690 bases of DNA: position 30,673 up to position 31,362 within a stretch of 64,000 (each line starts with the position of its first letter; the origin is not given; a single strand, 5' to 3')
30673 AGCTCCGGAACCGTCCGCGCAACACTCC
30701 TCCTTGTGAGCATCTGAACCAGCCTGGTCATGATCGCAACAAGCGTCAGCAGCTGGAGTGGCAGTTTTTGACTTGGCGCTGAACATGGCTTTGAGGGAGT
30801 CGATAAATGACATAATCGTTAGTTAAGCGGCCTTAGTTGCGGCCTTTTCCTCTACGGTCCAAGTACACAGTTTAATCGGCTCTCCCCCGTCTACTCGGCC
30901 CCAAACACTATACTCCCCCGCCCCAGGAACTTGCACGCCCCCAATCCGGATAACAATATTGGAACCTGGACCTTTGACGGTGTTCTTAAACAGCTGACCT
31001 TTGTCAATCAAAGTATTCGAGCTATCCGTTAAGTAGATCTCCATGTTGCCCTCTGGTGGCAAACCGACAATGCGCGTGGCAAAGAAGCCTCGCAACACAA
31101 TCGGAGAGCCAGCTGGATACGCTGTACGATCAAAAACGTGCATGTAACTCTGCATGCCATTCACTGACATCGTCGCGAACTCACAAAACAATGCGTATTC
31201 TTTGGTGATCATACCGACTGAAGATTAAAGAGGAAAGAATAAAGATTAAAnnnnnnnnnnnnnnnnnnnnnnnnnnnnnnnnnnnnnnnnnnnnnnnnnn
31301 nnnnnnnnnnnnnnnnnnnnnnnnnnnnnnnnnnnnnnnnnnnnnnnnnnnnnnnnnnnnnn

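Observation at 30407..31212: Three small ORFs inserted between dnaK and dnaJ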

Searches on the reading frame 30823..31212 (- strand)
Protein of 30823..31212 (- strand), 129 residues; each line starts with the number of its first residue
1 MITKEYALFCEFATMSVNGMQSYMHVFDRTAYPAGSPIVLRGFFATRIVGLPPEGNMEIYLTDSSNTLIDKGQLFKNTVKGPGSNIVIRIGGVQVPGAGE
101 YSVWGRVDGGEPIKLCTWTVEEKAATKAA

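Call 3: search_protein_families(library=pfam, proteins=[window:30823-31212:-], max_evalue=1)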
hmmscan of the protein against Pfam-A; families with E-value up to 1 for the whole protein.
window:30823-31212:- (129 aa): 1 family
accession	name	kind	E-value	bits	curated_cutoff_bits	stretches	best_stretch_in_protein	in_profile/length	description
PF22091.2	DUF6941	-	0.00041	21.1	27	1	5-110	1-115/125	Family of unknown function (DUF6941)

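Call 4: search_protein_families(library=ncbifam, proteins=[window:30823-31212:-], max_evalue=1)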
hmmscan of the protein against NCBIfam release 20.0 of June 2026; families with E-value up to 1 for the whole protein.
window:30823-31212:- (129 aa): 0 families

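Call 5: find_homologous_proteins(query=window:30823-31212:-)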
Query window:30823-31212:- (129 aa): 35 proteins with E <= 0.001 among 41 candidates.
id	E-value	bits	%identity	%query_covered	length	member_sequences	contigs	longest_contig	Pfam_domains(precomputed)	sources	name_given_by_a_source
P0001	1.3e-81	289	100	100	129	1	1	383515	-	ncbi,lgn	ncbi:MAG: hypothetical protein WAZ14_03945 [Patescibacteria group bacterium]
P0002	7.3e-69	247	84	100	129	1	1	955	-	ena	-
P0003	1.4e-68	246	84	100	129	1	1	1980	-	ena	-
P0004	1.6e-68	246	84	100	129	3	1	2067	-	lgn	-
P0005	1.9e-66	239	82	98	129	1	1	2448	-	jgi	-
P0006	2.7e-65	236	82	97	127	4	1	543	-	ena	-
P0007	3.5e-65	235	79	100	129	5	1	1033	PF22091.3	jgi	jgi:hypothetical protein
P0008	6.1e-64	231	82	96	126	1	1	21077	PF22091.3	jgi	jgi:hypothetical protein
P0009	6.6e-64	231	79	100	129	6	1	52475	-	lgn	-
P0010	1.6e-63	230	80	100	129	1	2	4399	-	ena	-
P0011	2.3e-62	226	77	95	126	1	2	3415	PF22091.3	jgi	jgi:hypothetical protein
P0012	1.0e-60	221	75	96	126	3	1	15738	-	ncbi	-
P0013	1.2e-59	218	76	96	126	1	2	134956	PF22091.3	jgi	jgi:hypothetical protein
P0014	1.3e-59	217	75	95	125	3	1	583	-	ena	-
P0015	3.2e-59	216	83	89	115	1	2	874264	-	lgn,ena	-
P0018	3.4e-58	213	76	96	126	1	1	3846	PF22091.3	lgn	-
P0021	2.7e-56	207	70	96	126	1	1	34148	PF22091.3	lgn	-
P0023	2.1e-54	201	68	98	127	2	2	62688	PF22091.3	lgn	-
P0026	1.1e-48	182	67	89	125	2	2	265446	-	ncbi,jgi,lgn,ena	ncbi:MAG: hypothetical protein WC802_01245 [Patescibacteria group bacterium]|jgi:hypothetical protei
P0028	3.9e-48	180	82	77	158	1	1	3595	PF13368.12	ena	-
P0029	1.3e-47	179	64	90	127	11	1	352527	-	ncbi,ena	-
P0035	1.3e-35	140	54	93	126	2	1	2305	PF22091.3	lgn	-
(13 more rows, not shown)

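Call 7: find_encoding_contigs(protein=P0015, flank=6000, max_places=2)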
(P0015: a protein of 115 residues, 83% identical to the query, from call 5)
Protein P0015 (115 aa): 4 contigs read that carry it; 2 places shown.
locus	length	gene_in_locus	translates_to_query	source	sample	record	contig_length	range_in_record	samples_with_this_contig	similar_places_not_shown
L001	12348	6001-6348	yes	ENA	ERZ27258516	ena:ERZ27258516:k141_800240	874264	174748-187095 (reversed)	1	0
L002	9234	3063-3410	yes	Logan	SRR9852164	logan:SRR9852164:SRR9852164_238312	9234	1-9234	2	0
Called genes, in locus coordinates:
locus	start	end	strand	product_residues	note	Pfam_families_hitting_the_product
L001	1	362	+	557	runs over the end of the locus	PF00999:Na_H_Exchanger, PF02254:TrkA_N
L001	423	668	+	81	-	-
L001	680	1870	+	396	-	-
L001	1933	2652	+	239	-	PF03444:WHD_HrcA (weak), PF01628:HrcA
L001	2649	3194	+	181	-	PF01025:GrpE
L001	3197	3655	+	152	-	-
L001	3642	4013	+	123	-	-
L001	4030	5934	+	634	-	PF00012:HSP70, PF06723:MreB_Mbl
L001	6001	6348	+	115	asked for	-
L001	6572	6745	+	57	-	-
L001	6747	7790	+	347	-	PF00226:DnaJ, PF01556:DnaJ_C, PF00684:DnaJ_CXXCXGXG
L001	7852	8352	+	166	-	-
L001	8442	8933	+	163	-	PF04542:Sigma70_r2, PF08281:Sigma70_r4_2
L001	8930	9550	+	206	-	PF18915:DUF5667 (weak)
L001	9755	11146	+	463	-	PF01406:tRNA-synt_1e, PF09334:tRNA-synt_1g (faint), PF23493:CysS_C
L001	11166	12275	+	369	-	PF07787:TMEM43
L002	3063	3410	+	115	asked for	-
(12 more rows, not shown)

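Call 8: find_encoding_contigs(protein=P0026, flank=6000, max_places=2)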
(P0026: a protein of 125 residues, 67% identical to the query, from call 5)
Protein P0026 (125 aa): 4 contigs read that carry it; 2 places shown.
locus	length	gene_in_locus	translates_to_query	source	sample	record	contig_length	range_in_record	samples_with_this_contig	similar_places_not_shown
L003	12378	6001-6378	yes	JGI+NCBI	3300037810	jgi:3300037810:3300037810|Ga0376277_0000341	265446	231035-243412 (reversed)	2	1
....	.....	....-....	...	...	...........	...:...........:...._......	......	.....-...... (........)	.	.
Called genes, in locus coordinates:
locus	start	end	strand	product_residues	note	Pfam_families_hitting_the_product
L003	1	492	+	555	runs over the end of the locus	PF00999:Na_H_Exchanger, PF02254:TrkA_N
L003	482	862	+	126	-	-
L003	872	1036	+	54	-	-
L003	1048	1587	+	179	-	-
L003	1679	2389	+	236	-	PF01628:HrcA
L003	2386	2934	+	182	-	PF01025:GrpE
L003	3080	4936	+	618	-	PF00012:HSP70, PF06723:MreB_Mbl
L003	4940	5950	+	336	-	-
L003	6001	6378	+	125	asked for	-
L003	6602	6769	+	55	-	-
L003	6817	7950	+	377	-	PF00226:DnaJ, PF01556:DnaJ_C, PF00684:DnaJ_CXXCXGXG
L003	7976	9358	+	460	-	PF01921:tRNA-synt_1f (faint), PF01406:tRNA-synt_1e, PF09334:tRNA-synt_1g (faint), PF23493:CysS_C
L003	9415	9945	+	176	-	PF10543:ORF6N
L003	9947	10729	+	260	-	PF03372:Exo_endo_phos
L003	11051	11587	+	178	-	-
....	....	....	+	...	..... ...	-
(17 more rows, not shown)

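Call 9: find_encoding_contigs(protein=P0029, flank=6000, max_places=2)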
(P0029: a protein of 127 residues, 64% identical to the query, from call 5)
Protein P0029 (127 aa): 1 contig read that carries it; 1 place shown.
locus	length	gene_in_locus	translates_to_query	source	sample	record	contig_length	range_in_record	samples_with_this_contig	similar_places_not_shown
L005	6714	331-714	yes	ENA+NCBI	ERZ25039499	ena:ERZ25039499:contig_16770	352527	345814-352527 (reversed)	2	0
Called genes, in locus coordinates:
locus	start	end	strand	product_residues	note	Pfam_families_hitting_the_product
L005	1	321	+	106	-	?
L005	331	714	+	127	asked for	-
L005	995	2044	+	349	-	PF00226:DnaJ, PF01556:DnaJ_C, PF00684:DnaJ_CXXCXGXG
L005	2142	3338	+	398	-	-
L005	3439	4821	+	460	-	PF01921:tRNA-synt_1f (faint), PF01406:tRNA-synt_1e, PF09334:tRNA-synt_1g (weak), PF23493:CysS_C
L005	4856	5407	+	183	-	PF10543:ORF6N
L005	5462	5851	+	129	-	-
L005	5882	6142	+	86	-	-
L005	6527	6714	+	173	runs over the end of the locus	-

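Call 15: find_related_loci(query=A1, collection=genome_contigs, flank=6000)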
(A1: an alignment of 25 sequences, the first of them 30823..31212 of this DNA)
Query A1 (129 aa) in genome_contigs; peptide patterns used: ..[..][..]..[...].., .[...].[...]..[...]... (x = any residue, [..] = any of these).
55 stretches matched a pattern; 22 encode a relative of the query (tblastn E <= 1e-3); 22 distinct loci.
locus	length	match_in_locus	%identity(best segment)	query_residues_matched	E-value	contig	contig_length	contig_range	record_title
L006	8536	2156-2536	82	2-128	1e-72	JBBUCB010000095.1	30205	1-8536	MAG: Patescibacteria group bacterium isolate H41-bin178_1 H41_bin178_1_000000000095, whole genome shotgun sequence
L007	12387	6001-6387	78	1-129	2e-69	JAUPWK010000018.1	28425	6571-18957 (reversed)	MAG: Patescibacteria group bacterium isolate erpe_2018_sw_45hr_WHONDRS-SW48-000100_B_bin.48 scaffold_196407, whole genom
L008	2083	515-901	78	1-129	7e-71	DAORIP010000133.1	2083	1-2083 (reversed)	MAG TPA_asm: bacterium isolate AMR_MDS_5574 NODE_16120_length_2083_cov_4.478797, whole genome shotgun sequence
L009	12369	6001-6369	76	1-123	1e-66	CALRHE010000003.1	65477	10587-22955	MAG: Candidatus Uhrbacteria bacterium isolate MaH-09apr19-21 genome assembly, contig: MaH-09apr19-C758, whole genome sho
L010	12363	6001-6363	62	4-124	1e-54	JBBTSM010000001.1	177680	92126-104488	MAG: Patescibacteria group bacterium isolate H41-bin182_1 H41_bin182_1_000000000001, whole genome shotgun sequence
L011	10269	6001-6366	63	3-124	9e-55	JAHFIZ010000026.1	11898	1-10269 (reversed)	MAG: Candidatus Uhrbacteria bacterium isolate nzgw374 NODE_5533_length_11899_cov_3.117337, whole genome shotgun sequence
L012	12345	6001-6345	67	4-118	1e-54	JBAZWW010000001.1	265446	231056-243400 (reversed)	MAG: Patescibacteria group bacterium isolate SO_2017_GW1_41 NODE_341_length_265446_cov_1.714382_OW334_2017, whole genome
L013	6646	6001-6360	63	4-123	4e-54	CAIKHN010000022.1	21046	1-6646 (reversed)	Candidatus Uhrbacteria bacterium isolate LJ-3-15m_bin-0684 genome assembly, contig: bin-0684:22/40, whole genome shotgun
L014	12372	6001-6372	61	3-126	7e-54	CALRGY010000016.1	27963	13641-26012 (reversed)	MAG: Candidatus Uhrbacteria bacterium isolate TrH-25oct19-103 genome assembly, contig: TrH-25oct19-C3042, whole genome s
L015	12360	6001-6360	62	4-123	3e-53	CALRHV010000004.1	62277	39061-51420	MAG: Candidatus Uhrbacteria bacterium isolate TrH-25oct19-208 genome assembly, contig: TrH-25oct19-C658, whole genome sh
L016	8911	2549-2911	60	3-123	5e-53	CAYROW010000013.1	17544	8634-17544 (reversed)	MAG TPA_asm: uncultured Gammaproteobacteria bacterium isolate SRP192515_co2_1 genome assembly, contig: NODE_2625_length_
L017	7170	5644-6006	59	4-124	2e-52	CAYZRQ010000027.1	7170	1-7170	MAG TPA_asm: uncultured Gammaproteobacteria bacterium isolate SRP062349_co6_358 genome assembly, contig: NODE_9069_lengt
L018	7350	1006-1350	62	4-118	5e-52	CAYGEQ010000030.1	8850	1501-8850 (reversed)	MAG TPA_asm: uncultured Gammaproteobacteria bacterium isolate ERP113451_co1_208 genome assembly, contig: NODE_9978_lengt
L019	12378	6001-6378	54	4-129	1e-50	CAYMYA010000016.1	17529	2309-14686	MAG TPA_asm: uncultured Gammaproteobacteria bacterium isolate SRP192515_co2_178 genome assembly, contig: NODE_2627_lengt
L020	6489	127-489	53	4-124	1e-49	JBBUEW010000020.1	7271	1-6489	MAG: Patescibacteria group bacterium isolate H41-bin101_1 H41_bin101_1_000000000020, whole genome shotgun sequence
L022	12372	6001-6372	52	4-127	2e-46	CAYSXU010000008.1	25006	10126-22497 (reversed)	MAG TPA_asm: uncultured Gammaproteobacteria bacterium isolate SRP062349_co5_332 genome assembly, contig: NODE_560_length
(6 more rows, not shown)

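Call 18: predict_structure(alignment_id=A1)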
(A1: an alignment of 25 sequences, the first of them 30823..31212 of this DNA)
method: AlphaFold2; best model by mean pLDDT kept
length: 129 residues; sequences in the alignment: 25
mean_pLDDT: 80.8   pTM: 0.74
mean pLDDT of the five models: 80.8, 78.6, 77.3, 76.3, 75.6
residues with pLDDT >= 90: 39; 70-90: 61; 50-70: 24; < 50: 5
segments of 3 or more residues with pLDDT < 50: none
pLDDT, mean of each block of 10 residues (from residue 1): 55 55 72 85 85 91 94 93 88 90 90 87 65
secondary structure, 60 per line:
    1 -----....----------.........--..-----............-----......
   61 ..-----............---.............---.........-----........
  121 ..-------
elements in order: E6-9 E20-28 E38-49 E55-62 E68-79 E83-95 E99-107 E113-122

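Call 21: search_protein_representatives(alignment_id=A1)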
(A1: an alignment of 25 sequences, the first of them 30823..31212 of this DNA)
Query: 25 sequences, 126 profile positions. Proteins with E-value up to 0.001 (for the whole library): 9; up to 1e-10: 3; up to 1e-30: 3. The best 9 are listed.
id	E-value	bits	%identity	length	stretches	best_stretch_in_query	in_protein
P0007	8.4e-68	242.3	-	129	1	2-125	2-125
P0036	2.5e-47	176.1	-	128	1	1-124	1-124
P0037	1.3e-46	173.8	-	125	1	2-122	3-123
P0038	1.9e-09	53.7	-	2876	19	47-111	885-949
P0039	4.8e-05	39.5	-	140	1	6-110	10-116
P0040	1.4e-04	37.9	-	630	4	100-122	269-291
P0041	2.9e-04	36.9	-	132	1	2-109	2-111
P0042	5.8e-04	36.0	-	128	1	2-105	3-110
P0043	7.8e-04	35.6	-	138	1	3-111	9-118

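Call 22: search_protein_families(library=pfam, proteins=[P0036, P0037, P0039, P0041, P0042, P0043, P0007], max_evalue=0.1)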
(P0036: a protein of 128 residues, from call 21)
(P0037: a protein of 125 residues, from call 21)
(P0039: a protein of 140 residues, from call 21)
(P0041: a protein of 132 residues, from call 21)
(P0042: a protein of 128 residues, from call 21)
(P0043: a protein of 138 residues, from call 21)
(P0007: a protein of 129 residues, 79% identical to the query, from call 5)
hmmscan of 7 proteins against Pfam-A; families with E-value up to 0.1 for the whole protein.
P0036 (128 aa): 2 families
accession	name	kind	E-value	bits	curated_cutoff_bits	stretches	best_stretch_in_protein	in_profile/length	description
PF22091.2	DUF6941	-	5.8e-05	23.9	27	1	5-108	1-113/125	Family of unknown function (DUF6941)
PF01835.25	MG2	-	0.023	15.5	32.8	1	26-81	5-60/96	MG2 domain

P0037 (125 aa): 0 families

P0039 (140 aa): 1 family
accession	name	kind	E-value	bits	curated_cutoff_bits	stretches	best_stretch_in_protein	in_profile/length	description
PF22091.2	DUF6941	-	4.5e-23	82.4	27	1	10-125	2-124/125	Family of unknown function (DUF6941)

P0041 (132 aa): 1 family
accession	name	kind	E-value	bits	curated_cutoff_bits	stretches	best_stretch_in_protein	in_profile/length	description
PF22091.2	DUF6941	-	5.7e-16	59.5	27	1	6-121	2-124/125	Family of unknown function (DUF6941)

P0042 (128 aa): 1 family
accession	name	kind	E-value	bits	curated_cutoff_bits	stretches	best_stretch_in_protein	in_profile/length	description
PF22091.2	DUF6941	-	8.1e-15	55.7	27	1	7-124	2-124/125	Family of unknown function (DUF6941)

P0043 (138 aa): 1 family
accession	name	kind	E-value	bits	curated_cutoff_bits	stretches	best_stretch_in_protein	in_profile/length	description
PF22091.2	DUF6941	-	2.5e-17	63.8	27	1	12-127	2-124/125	Family of unknown function (DUF6941)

P0007 (129 aa): 1 family
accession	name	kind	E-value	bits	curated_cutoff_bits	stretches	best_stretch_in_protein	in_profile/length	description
PF22091.2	DUF6941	-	2.1e-05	25.3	27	1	5-111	1-116/125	Family of unknown function (DUF6941)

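Call 23: fold_search(model_id=the predicted structure, library=pdb)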
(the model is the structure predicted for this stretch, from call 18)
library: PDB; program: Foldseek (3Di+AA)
matches with E <= 10: 1735; with E <= 0.001: 0
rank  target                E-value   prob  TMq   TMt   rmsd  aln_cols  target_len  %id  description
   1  7bdj_B                1.6e-03  1.00  0.43  0.05   5.4       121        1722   13  Human Brr2 Helicase Region in complex with C-tail deleted Jab1 and mant-ATPgammaS (released 2021-06-09)
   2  7kak_D                4.4e-03  0.99  0.41  0.14  10.7       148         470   15  Cryo-EM structure of the Sec complex from T. lanuginosus, wild-type, class without Sec62 (released 2021-02-03)
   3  2qki_E                5.1e-03  0.96  0.35  0.28  15.3       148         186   14  Human C3c in complex with the inhibitor compstatin (released 2007-08-14)
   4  7kam_D                5.4e-03  0.89  0.31  0.12  11.7       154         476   13  Cryo-EM structure of the Sec complex from T. lanuginosus, wild-type, class with Sec62, plug-closed conformation (released 2021-01-06)
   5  5jpm_B                7.7e-03  0.91  0.33  0.09  16.7       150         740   10  Structure of the complex of human complement C4 with MASP-2 rebuilt using iMDFF (released 2016-08-10)
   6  9qk2_B                9.0e-03  0.87  0.32  0.11  15.1       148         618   10  Structure of the Complement classical and lectin pathway C3 convertase in complex with substrate C3 (released 2025-12-24)
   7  7cg8_C                1.1e-02  0.99  0.38  0.46   7.7       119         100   11  Structure of the sensor domain (short construct) of the anti-sigma factor RsgI4 in Pseudobacteroides cellulosolvens (released 2021-06-30)
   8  7cg1_MODEL_1_A        1.1e-02  1.00  0.49  0.48   2.5        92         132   13  Solution structure of the sensor domain of the anti-sigma factor RsgI4 in Pseudobacteroides cellulosolvens (released 2021-06-30)
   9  4kkp_B                1.1e-02  0.97  0.39  0.25   9.8       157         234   15  Crystal structure of Vibrio cholerae RbmA (crystal form 2) (released 2013-05-22)
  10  7b2p_B                1.1e-02  0.90  0.35  0.11  15.0       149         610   10  Cryo-EM structure of complement C4b in complex with nanobody B5 (released 2022-03-02)
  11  6ysq_C                1.2e-02  0.66  0.29  0.09  16.2       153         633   11  The hC4Nb8 complement inhibitory nanobody in complex with C4b (released 2020-06-24)
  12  4be6_A                1.2e-02  0.96  0.37  0.25  12.8       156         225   15  V. cholera biofilm scaffolding protein RbmA (released 2013-12-18)
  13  9qj4_B                1.4e-02  0.92  0.37  0.19  14.9       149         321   10  Structure of the Complement classical and lectin pathway proconvertase, C4b2 (released 2025-12-24)
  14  1ajw_MODEL_1_A        1.4e-02  0.89  0.36  0.33  10.8       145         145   12  STRUCTURE OF RHOGDI: A C-TERMINAL BINDING DOMAIN TARGETS AN N-TERMINAL INHIBITORY PEPTIDE TO GTPASES, NMR, 20  (released 1997-11-19)
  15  3l3o_B                1.4e-02  0.85  0.33  0.26  15.5       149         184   14  Staphylococcal Complement Inhibitor (SCIN) in complex with Human Complement Component C3c (released 2010-08-04)
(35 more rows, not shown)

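Call 27: find_homologous_proteins(query=P0039)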
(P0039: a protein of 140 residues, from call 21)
Query P0039 (140 aa): 3 proteins with E <= 0.001 among 28 candidates.
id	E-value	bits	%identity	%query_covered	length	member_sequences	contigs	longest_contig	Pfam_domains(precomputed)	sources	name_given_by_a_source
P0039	5.3e-83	293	100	100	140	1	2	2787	PF22091.3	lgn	-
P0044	1.4e-16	79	40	77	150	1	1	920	PF22091.3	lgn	-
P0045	2.3e-16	78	36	84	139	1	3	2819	PF22091.3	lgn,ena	-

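Call 30: find_encoding_contigs(protein=P0041, flank=5000, max_places=3)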
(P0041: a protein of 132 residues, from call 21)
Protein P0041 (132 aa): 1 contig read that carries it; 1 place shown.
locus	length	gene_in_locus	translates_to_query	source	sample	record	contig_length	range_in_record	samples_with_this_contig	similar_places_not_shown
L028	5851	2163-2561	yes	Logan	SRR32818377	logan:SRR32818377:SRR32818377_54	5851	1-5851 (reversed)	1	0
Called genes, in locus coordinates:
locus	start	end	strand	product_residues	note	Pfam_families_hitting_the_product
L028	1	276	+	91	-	?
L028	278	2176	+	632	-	PF00012:HSP70, PF06723:MreB_Mbl, PF02782:FGGY_C (faint)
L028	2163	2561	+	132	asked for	PF22091:DUF6941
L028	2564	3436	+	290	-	PF00226:DnaJ, PF01556:DnaJ_C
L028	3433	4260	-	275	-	PF06691:DUF1189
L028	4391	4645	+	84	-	-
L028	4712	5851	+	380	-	?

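Call 31: find_encoding_contigs(protein=P0043, flank=5000, max_places=3)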
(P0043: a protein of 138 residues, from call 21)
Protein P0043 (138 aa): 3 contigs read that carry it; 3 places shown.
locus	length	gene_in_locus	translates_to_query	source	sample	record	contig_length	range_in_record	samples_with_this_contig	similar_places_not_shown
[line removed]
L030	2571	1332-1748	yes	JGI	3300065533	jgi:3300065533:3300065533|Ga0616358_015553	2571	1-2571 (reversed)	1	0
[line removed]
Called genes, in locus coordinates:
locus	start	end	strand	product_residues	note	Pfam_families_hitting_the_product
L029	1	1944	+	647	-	?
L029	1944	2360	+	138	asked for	PF22091:DUF6941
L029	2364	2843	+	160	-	?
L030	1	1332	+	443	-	?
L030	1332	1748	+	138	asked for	PF22091:DUF6941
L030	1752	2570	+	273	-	?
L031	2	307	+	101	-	?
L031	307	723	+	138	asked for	PF22091:DUF6941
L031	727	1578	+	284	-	?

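Call 32: find_encoding_contigs(protein=P0042, flank=5000, max_places=3)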
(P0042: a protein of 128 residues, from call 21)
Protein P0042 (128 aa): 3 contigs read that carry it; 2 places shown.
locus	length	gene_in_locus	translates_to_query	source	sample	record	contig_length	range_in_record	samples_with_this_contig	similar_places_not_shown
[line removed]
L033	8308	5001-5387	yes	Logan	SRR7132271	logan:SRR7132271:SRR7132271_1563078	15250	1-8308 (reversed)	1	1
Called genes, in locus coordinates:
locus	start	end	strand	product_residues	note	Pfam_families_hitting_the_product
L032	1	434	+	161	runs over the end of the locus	PF00430:ATP-synt_B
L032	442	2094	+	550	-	PF00213:OSCP, PF02874:ATP-synt_ab_N, PF00006:ATP-synt_ab, PF00306:ATP-synt_ab_C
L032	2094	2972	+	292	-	PF00231:ATP-synt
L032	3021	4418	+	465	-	PF02874:ATP-synt_ab_N, PF00006:ATP-synt_ab, PF22919:ATP-synt_VA_C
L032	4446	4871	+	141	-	PF02823:ATP-synt_DE_N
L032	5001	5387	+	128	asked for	PF22091:DUF6941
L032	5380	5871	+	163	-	-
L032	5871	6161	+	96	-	-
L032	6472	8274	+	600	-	PF13522:GATase_6, PF13537:GATase_7, PF01380:SIS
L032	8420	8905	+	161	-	PF03449:GreA_GreB_N, PF01272:GreA_GreB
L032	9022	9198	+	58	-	PF21344:Zn_ribbon_LysW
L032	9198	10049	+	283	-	PF22626:LysX_preATP_grasp, PF08443:RimK, PF02222:ATP-grasp (faint), PF02955:GSH-S_ATP (weak)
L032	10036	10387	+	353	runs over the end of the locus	PF01118:Semialdhyde_dh, PF22698:Semialdhyde_dhC_1, PF02774:Semialdhyde_dhC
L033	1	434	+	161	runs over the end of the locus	PF00430:ATP-synt_B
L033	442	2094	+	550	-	PF00213:OSCP, PF02874:ATP-synt_ab_N, PF00006:ATP-synt_ab, PF00306:ATP-synt_ab_C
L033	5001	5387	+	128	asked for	PF22091:DUF6941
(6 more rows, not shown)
